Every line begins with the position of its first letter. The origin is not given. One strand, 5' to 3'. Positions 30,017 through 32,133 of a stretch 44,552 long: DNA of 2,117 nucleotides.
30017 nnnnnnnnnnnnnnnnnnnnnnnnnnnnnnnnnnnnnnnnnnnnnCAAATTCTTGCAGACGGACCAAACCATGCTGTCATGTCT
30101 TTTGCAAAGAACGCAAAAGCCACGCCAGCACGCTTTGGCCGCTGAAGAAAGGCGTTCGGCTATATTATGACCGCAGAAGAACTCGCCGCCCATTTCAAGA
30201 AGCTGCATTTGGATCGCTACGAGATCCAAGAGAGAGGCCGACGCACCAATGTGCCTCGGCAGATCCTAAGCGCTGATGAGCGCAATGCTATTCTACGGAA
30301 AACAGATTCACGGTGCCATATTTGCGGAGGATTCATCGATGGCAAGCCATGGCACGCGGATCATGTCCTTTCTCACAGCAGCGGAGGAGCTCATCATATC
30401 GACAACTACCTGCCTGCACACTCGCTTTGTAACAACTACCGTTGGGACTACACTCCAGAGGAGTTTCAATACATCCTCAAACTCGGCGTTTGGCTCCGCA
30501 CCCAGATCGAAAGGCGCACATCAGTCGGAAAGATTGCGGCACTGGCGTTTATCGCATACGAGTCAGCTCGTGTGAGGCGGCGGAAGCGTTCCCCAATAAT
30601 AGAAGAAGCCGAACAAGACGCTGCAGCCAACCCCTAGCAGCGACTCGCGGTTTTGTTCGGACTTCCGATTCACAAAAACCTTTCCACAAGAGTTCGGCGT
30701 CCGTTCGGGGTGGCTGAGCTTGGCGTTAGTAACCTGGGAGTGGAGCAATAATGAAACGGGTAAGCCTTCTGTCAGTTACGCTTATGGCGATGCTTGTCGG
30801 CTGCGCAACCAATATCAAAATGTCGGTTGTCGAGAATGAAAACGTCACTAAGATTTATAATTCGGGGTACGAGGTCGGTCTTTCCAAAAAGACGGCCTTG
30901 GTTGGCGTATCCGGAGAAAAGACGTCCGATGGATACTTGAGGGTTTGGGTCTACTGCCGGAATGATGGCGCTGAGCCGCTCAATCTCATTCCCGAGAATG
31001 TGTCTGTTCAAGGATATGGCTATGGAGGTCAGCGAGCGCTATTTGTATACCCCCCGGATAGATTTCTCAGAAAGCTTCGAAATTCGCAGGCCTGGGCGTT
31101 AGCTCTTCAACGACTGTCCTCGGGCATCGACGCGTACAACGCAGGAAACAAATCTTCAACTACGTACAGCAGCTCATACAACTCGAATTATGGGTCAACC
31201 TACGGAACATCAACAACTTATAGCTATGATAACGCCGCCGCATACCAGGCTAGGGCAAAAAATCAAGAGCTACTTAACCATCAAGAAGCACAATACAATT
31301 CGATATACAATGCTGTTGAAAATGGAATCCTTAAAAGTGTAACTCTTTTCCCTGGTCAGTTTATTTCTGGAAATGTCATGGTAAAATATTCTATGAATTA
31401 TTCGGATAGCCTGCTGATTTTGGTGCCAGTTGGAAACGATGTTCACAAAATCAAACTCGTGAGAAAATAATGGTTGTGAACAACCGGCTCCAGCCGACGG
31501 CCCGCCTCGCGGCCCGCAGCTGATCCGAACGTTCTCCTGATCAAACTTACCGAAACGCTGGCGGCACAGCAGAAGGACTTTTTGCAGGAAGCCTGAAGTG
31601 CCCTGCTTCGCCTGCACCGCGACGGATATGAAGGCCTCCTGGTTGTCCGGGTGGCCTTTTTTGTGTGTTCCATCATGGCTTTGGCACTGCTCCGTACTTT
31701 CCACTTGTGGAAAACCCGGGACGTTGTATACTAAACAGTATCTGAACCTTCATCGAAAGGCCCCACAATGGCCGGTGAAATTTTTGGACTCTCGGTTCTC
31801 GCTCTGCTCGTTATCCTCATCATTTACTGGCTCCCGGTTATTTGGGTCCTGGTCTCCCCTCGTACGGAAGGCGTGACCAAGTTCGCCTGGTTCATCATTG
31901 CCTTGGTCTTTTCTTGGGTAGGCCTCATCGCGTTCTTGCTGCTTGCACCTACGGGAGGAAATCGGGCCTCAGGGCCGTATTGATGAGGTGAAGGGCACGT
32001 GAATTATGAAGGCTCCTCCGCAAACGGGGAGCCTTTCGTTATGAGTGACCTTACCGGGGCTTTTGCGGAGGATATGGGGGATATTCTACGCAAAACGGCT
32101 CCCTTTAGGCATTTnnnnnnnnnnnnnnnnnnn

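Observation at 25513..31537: Complete integron with five cassettes, validated by an R''/R' complementarity chain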

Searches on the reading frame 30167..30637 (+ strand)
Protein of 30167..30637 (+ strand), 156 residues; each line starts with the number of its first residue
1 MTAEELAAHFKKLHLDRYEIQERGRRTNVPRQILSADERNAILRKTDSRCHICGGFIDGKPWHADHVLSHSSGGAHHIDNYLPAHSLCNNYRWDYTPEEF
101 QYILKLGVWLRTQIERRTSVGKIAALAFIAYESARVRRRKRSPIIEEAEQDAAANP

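Call 4: search_protein_families(library=pfam, proteins=[window:30167-30637:+], max_evalue=0.01)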
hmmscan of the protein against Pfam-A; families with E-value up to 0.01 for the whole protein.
window:30167-30637:+ (156 aa): 2 families
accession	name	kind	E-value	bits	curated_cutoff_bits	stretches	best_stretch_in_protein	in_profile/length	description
PF01844.29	HNH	-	2.6e-06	27.9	21.4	1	50-90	1-42/47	HNH endonuclease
PF14279.12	HNH_5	-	0.002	18.4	27.5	1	50-98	1-49/56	HNH endonuclease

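Call 5: search_protein_families(library=ncbifam, proteins=[window:30167-30637:+], max_evalue=0.01)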
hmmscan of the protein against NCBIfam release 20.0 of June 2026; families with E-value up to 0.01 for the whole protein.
window:30167-30637:+ (156 aa): 2 families
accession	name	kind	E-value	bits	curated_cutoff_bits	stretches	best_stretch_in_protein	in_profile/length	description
NF040563.1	guided_IscB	equivalog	4.4e-06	26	175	1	38-100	183-243/314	RNA-guided endonuclease IscB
NF049971.1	CRISPR_Cas9d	exception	0.0062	15.2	375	1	36-99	534-600/986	type II CRISPR RNA-guided endonuclease Cas9d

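Call 40: search_protein_families(library=padloc, proteins=[window:30167-30637:+], max_evalue=0.01)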
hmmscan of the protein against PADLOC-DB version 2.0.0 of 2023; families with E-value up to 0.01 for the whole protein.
window:30167-30637:+ (156 aa): 0 families

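Call 41: search_protein_families(library=phrogs, proteins=[window:30167-30637:+], max_evalue=0.001)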
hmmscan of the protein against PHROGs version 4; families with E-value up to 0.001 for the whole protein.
window:30167-30637:+ (156 aa): 13 families
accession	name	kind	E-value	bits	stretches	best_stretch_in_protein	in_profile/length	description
phrog_2118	-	DNA, RNA and nucleotide metabolism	4.9e-14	53.6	1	30-108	159-237/301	HNH endonuclease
phrog_5718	-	DNA, RNA and nucleotide metabolism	4.3e-10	40.2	1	24-101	105-182/394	HNH endonuclease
phrog_1035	-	DNA, RNA and nucleotide metabolism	1.1e-09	39.6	1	21-100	133-218/271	endonuclease VII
phrog_338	-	DNA, RNA and nucleotide metabolism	3.5e-09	37.5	1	24-107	187-267/340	HNH endonuclease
phrog_8660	-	DNA, RNA and nucleotide metabolism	6.2e-08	34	1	25-99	102-183/196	HNH endonuclease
phrog_333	-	DNA, RNA and nucleotide metabolism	3.9e-07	31.3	1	22-88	10-74/138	HNH endonuclease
phrog_1271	-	DNA, RNA and nucleotide metabolism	2.7e-06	28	1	28-102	247-325/361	HNH endonuclease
phrog_2214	-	DNA, RNA and nucleotide metabolism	4.3e-06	27.1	1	37-100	183-244/429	HNH endonuclease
phrog_9508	-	DNA, RNA and nucleotide metabolism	8.7e-06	26.8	1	42-103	15-82/171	HNH endonuclease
phrog_9645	-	DNA, RNA and nucleotide metabolism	2.1e-05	25.3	1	32-99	5-76/168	HNH endonuclease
phrog_7785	-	DNA, RNA and nucleotide metabolism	3.2e-05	25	1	30-91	53-110/147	HNH endonuclease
phrog_6050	-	DNA, RNA and nucleotide metabolism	3.5e-05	23.8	1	32-100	296-367/402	HNH endonuclease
phrog_16726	-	DNA, RNA and nucleotide metabolism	0.00082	20.2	0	36-100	82-148/308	HNH endonuclease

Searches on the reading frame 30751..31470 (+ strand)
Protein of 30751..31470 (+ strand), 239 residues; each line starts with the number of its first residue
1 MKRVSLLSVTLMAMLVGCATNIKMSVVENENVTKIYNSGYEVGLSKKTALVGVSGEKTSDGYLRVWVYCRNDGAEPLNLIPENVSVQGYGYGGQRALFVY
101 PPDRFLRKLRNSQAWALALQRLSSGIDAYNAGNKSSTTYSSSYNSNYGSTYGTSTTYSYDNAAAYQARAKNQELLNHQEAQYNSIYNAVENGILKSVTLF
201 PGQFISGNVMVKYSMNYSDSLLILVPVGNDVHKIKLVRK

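Call 4: search_protein_families(library=pfam, proteins=[window:30751-31470:+], max_evalue=0.01)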
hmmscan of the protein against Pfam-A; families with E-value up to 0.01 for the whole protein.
window:30751-31470:+ (239 aa): 0 families

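Call 5: search_protein_families(library=ncbifam, proteins=[window:30751-31470:+], max_evalue=0.01)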
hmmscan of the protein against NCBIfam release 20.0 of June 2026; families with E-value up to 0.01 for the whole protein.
window:30751-31470:+ (239 aa): 0 families

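Call 40: search_protein_families(library=padloc, proteins=[window:30751-31470:+], max_evalue=0.01)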
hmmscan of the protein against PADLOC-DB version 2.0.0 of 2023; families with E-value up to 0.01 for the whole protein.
window:30751-31470:+ (239 aa): 0 families

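Call 41: search_protein_families(library=phrogs, proteins=[window:30751-31470:+], max_evalue=0.001)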
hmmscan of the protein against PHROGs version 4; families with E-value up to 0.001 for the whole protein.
window:30751-31470:+ (239 aa): 0 families

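Call 72: find_homologous_proteins(query=window:30751-31470:+, max_evalue=0.00001)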
Query window:30751-31470:+ (239 aa): 5 proteins with E <= 0.00001 among 426 candidates.
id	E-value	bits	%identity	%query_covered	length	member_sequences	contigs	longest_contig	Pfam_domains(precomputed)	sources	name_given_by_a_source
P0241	1.1e-151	521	100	100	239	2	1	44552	-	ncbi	-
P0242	2.0e-70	255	51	97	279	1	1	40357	-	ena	-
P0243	4.3e-63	231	47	99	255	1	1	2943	-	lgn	-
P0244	1.1e-53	200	48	93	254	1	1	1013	-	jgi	jgi:hypothetical protein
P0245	9.0e-39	151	36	97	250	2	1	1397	-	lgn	-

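Call 73: find_encoding_contigs(protein=P0241, flank=1000, max_places=2)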
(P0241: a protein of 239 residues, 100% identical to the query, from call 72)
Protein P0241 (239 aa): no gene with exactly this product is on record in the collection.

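Call 74: find_encoding_contigs(protein=P0242, flank=6000, max_places=2)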
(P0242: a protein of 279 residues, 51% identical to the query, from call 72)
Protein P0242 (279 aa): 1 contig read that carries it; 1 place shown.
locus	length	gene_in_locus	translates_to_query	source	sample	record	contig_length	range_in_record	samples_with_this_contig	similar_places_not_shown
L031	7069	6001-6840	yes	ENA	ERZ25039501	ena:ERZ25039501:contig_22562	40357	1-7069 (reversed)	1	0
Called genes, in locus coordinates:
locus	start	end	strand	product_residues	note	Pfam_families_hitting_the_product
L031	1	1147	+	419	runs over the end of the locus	PF14690:Zn_ribbon_ISL3, PF01610:DDE_Tnp_ISL3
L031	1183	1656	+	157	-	-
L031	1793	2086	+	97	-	PF12728:HTH_17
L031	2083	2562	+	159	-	-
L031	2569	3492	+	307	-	PF05144:Phage_CRI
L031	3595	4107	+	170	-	-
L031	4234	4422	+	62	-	-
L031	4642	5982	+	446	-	PF00078:RVT_1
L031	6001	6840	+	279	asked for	-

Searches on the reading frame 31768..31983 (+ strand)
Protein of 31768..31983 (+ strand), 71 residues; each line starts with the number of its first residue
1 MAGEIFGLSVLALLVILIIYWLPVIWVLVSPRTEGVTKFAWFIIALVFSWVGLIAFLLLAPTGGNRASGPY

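Call 4: search_protein_families(library=pfam, proteins=[window:31768-31983:+], max_evalue=0.01)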
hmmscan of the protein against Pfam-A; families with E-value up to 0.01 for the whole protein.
window:31768-31983:+ (71 aa): 0 families

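Call 5: search_protein_families(library=ncbifam, proteins=[window:31768-31983:+], max_evalue=0.01)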
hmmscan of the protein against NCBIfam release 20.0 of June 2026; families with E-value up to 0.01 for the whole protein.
window:31768-31983:+ (71 aa): 0 families

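Call 41: search_protein_families(library=phrogs, proteins=[window:31768-31983:+], max_evalue=0.001)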
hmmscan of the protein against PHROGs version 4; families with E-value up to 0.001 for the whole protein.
window:31768-31983:+ (71 aa): 0 families

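Call 60: find_encoding_contigs(protein=window:31768-31983:+, flank=10000, max_places=6)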
Protein window:31768-31983:+ (71 aa): 5 contigs read that carry it; 5 places shown.
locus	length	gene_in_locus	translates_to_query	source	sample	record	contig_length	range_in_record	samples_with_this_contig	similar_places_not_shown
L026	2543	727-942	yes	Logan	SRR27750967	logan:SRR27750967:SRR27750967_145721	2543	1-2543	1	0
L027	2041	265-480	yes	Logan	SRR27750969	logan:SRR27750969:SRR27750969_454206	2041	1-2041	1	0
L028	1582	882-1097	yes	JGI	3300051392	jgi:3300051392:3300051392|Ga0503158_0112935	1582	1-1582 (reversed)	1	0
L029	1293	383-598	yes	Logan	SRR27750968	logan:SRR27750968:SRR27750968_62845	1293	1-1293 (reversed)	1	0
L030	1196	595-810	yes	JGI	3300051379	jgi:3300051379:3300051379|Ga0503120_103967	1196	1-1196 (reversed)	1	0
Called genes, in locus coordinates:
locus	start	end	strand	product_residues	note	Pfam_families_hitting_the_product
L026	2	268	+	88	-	?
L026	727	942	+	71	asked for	-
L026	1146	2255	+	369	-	PF13776:DUF4172, PF02661:Fic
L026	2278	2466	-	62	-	-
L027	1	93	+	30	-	?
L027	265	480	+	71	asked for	-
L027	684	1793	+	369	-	PF13776:DUF4172, PF02661:Fic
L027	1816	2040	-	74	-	?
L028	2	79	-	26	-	?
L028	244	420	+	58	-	-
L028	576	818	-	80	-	-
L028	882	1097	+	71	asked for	-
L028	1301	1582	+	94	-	?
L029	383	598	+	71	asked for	-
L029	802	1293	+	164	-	?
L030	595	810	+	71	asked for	-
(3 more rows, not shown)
